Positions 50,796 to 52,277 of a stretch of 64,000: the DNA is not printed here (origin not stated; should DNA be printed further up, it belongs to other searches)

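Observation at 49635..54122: Furan/methyl-branched fatty-acid (Ufa-like) cluster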

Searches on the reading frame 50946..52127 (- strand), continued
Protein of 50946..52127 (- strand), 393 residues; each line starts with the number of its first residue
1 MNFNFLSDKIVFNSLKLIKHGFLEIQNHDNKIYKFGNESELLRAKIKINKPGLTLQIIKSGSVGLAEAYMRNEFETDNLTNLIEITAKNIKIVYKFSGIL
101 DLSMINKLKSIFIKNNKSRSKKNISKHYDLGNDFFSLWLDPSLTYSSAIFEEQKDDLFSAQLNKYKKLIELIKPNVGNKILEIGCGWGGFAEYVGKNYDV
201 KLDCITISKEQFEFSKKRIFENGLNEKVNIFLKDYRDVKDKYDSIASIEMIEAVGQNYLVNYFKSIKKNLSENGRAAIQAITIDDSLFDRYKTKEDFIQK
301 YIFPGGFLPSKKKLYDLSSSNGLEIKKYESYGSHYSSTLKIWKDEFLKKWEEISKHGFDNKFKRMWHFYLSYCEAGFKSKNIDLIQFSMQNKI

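Call 76: list_cluster_members(proteins=[P0121, P0123, P0135, P0171, P0250, P0155, P0161, P0165, P0127, P0133])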
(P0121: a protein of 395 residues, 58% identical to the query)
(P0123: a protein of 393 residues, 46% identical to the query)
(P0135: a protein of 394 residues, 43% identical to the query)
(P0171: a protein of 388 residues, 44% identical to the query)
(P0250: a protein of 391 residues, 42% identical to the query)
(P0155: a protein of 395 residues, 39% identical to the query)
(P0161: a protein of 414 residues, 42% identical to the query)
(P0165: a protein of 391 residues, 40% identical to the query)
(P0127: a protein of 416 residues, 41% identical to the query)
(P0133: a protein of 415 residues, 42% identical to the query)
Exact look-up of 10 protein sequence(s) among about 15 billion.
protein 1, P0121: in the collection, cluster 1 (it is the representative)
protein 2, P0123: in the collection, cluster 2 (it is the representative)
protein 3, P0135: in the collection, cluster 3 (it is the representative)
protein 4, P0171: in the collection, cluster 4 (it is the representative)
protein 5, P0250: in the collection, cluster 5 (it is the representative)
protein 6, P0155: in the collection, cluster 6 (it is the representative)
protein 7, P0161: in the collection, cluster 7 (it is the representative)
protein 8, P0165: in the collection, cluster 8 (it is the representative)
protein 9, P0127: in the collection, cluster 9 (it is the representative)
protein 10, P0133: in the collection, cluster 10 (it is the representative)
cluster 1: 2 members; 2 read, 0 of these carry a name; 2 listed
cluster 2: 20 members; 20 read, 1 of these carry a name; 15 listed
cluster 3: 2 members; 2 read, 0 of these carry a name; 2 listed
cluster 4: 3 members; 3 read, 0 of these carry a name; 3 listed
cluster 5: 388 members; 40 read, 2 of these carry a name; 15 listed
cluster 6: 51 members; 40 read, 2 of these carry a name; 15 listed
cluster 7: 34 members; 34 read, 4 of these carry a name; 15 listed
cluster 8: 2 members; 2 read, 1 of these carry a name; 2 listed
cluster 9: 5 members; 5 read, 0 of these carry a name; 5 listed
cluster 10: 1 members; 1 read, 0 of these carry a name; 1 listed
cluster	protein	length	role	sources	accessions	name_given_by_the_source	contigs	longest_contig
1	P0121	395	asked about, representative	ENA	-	-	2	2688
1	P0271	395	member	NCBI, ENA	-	-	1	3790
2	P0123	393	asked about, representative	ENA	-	-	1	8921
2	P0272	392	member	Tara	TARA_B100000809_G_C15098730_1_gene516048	strand:- start:797 stop:1975 length:1179 start_codon:yes stop_codon:yes gene_type:complete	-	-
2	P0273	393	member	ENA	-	-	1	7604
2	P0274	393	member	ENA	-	-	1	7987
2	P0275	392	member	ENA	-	-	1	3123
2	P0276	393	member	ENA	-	-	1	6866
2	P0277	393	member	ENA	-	-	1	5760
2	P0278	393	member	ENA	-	-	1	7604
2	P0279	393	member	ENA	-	-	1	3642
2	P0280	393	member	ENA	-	-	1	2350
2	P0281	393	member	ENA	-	-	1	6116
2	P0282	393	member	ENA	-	-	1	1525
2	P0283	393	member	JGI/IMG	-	-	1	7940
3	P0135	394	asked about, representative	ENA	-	-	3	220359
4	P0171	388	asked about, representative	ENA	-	-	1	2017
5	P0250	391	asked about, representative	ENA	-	-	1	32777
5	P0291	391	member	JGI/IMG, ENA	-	-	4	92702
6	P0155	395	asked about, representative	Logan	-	-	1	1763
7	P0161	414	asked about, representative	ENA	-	-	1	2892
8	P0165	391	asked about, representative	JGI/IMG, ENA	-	cyclopropane-fatty-acyl-phospholipid synthase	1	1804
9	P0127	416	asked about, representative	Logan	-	-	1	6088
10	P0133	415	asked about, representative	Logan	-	-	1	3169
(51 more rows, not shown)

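Call 77: find_encoding_contigs(protein=P0135, flank=8000, max_places=2)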
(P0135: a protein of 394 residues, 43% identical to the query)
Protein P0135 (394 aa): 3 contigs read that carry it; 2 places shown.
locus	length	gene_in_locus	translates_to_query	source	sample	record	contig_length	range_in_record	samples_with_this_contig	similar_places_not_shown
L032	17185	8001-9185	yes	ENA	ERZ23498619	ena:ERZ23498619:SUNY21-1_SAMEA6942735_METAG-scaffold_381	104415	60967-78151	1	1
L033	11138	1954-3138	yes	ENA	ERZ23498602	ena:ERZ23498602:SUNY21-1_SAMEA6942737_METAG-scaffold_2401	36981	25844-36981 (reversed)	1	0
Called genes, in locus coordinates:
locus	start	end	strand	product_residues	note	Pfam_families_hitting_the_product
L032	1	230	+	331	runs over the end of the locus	PF04055:Radical_SAM, PF13353:Fer4_12 (weak), PF06463:Mob_synth_C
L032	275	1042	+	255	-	PF20143:NAD_kinase_C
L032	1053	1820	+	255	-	PF00106:adh_short, PF01370:Epimerase, PF08659:KR, PF01073:3Beta_HSD (faint), PF13561:adh_short_C2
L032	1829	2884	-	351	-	PF01636:APH, PF02958:EcKL (weak)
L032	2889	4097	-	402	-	PF02771:Acyl-CoA_dh_N, PF02770:Acyl-CoA_dh_M, PF00441:Acyl-CoA_dh_1, PF08028:Acyl-CoA_dh_2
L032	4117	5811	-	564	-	PF02366:PMT, PF13231:PMT_2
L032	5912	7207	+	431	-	PF01266:DAO (weak), PF13450:NAD_binding_8, PF01593:Amino_oxidase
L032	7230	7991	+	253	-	PF07103:DUF1365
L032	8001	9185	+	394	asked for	PF02353:CMAS, PF01728:FtsJ (weak), PF13489:Methyltransf_23, PF08241:Methyltransf_11, PF08242:Methyltransf_12, PF13649:Methyltransf_25, PF13847:Methyltransf_31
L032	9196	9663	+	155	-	PF12915:DUF3833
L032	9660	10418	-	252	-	PF00106:adh_short, PF13561:adh_short_C2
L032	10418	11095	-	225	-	PF12973:Cupin_7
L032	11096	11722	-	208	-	PF04542:Sigma70_r2, PF08281:Sigma70_r4_2, PF04545:Sigma70_r4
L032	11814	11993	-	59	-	-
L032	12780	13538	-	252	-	PF10609:ParA (faint), PF01656:CbiA, PF09140:MipZ (weak), PF13614:AAA_31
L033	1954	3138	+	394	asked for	PF02353:CMAS, PF01728:FtsJ (weak), PF13489:Methyltransf_23, PF08241:Methyltransf_11, PF08242:Methyltransf_12, PF13649:Methyltransf_25, PF13847:Methyltransf_31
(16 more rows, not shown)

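Call 78: find_encoding_contigs(protein=P0123, flank=8000, max_places=2)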
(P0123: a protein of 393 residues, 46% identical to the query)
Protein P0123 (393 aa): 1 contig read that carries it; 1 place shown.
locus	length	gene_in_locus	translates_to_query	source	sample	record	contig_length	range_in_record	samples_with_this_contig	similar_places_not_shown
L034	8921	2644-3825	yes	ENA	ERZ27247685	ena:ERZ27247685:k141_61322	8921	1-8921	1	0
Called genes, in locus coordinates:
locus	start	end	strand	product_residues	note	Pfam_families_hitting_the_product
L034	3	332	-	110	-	?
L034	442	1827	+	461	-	PF01266:DAO (weak), PF13450:NAD_binding_8, PF01593:Amino_oxidase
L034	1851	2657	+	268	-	PF07103:DUF1365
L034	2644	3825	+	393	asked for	PF02353:CMAS, PF01728:FtsJ (weak), PF13489:Methyltransf_23, PF08241:Methyltransf_11, PF08242:Methyltransf_12, PF13649:Methyltransf_25, PF13847:Methyltransf_31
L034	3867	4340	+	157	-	PF12915:DUF3833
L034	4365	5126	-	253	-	PF00106:adh_short, PF08659:KR (weak), PF13561:adh_short_C2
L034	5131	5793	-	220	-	PF12973:Cupin_7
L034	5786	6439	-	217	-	PF04542:Sigma70_r2, PF08281:Sigma70_r4_2, PF04545:Sigma70_r4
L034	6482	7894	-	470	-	PF00875:DNA_photolyase, PF03441:FAD_binding_7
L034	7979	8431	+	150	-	-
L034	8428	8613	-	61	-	-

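Call 91: find_encoding_contigs(protein=P0271, flank=6000, max_places=2)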
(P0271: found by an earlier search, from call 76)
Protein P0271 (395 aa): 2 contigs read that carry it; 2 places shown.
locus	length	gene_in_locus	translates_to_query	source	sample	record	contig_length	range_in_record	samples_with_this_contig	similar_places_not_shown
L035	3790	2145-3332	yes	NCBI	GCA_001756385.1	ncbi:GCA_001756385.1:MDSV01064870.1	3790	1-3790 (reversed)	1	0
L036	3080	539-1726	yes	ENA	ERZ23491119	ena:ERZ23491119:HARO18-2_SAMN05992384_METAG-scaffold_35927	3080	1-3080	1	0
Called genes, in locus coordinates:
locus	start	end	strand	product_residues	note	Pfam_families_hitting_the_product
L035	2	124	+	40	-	?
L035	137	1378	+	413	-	PF01266:DAO (weak), PF01593:Amino_oxidase (weak), PF13450:NAD_binding_8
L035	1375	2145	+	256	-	PF07103:DUF1365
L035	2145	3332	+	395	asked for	PF02353:CMAS, PF13489:Methyltransf_23, PF08241:Methyltransf_11 (weak), PF08242:Methyltransf_12, PF13649:Methyltransf_25, PF13847:Methyltransf_31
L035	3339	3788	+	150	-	?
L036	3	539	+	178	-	?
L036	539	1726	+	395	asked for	PF02353:CMAS, PF13489:Methyltransf_23, PF08241:Methyltransf_11 (weak), PF08242:Methyltransf_12, PF13649:Methyltransf_25, PF13847:Methyltransf_31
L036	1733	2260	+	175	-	PF12915:DUF3833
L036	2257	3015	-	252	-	PF00106:adh_short, PF08659:KR, PF13561:adh_short_C2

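Call 92: find_encoding_contigs(protein=P0291, flank=8000, max_places=2)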
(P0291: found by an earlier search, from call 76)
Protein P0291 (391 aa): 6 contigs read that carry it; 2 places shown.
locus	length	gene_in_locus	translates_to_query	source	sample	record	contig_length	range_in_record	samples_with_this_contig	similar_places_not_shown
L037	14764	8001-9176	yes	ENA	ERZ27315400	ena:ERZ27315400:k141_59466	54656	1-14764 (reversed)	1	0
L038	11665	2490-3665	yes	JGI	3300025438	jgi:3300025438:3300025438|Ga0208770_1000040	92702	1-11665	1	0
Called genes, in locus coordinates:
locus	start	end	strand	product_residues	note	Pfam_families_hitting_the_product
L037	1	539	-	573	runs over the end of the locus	PF00920:ILVD_EDD_N, PF24877:ILV_EDD_C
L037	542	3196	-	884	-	PF00133:tRNA-synt_1, PF09334:tRNA-synt_1g (weak), PF13603:tRNA-synt_1_2 (faint), PF09334:tRNA-synt_1g, PF08264:Anticodon_1, PF10458:Val_tRNA-synt_C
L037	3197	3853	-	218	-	PF01135:PCMT, PF00398:RrnaAD (weak)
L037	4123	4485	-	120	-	PF13560:HTH_31, PF12844:HTH_19 (weak), PF01381:HTH_3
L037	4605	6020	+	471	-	PF00875:DNA_photolyase, PF03441:FAD_binding_7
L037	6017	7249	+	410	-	PF01266:DAO (weak), PF01593:Amino_oxidase, PF01946:Thi4 (faint), PF03486:HI0933_like (faint), PF07992:Pyr_redox_2 (faint), PF13450:NAD_binding_8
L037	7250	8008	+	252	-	PF07103:DUF1365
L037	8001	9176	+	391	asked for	PF02353:CMAS, PF08242:Methyltransf_12, PF13649:Methyltransf_25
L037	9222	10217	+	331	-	PF00291:PALP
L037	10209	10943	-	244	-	PF13476:AAA_23 (faint), PF02463:SMC_N (weak), PF00005:ABC_tran, PF09818:ABC_ATPase (faint), PF13304:AAA_21 (faint)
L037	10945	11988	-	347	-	PF00528:BPD_transp_1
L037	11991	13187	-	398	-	PF00528:BPD_transp_1 (weak)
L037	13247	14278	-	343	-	PF00497:SBP_bac_3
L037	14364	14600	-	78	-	PF01541:GIY-YIG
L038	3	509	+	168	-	?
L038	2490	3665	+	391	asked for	PF02353:CMAS, PF08242:Methyltransf_12, PF13649:Methyltransf_25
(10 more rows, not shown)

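Call 95: list_cluster_members(proteins=[P0084, P0001, P0025, P0117, P0040])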
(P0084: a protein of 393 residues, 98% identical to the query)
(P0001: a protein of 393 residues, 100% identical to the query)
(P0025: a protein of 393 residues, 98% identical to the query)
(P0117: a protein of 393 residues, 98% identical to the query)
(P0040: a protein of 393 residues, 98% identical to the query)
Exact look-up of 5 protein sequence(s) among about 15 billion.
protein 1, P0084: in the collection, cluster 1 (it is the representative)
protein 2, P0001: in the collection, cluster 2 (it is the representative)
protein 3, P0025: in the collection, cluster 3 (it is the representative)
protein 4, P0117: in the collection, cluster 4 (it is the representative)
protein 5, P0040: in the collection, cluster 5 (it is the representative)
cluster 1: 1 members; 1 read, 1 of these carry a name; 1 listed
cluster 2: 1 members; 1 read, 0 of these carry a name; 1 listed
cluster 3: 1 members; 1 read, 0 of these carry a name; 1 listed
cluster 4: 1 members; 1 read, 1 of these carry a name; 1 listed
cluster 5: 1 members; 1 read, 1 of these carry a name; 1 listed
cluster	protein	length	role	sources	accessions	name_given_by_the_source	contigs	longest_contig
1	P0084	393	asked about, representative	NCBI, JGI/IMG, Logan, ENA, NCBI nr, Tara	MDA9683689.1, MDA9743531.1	cyclopropane-fatty-acyl-phospholipid synthase family protein [Candidatus Pelagibacter sp.] | cyclopropane-fatty-acyl-phospholipid synthase | strand:- start:2927 stop:4108 length:1182 start_codon:yes stop_codon:yes ...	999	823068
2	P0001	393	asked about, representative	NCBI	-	-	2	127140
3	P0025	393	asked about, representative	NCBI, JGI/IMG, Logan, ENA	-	-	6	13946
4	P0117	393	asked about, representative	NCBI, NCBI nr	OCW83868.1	SAM-dependent methyltransferase [Pelagibacteraceae bacterium GOM-A4]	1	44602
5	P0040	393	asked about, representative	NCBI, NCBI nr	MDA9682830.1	cyclopropane-fatty-acyl-phospholipid synthase family protein [Candidatus Pelagibacter sp.]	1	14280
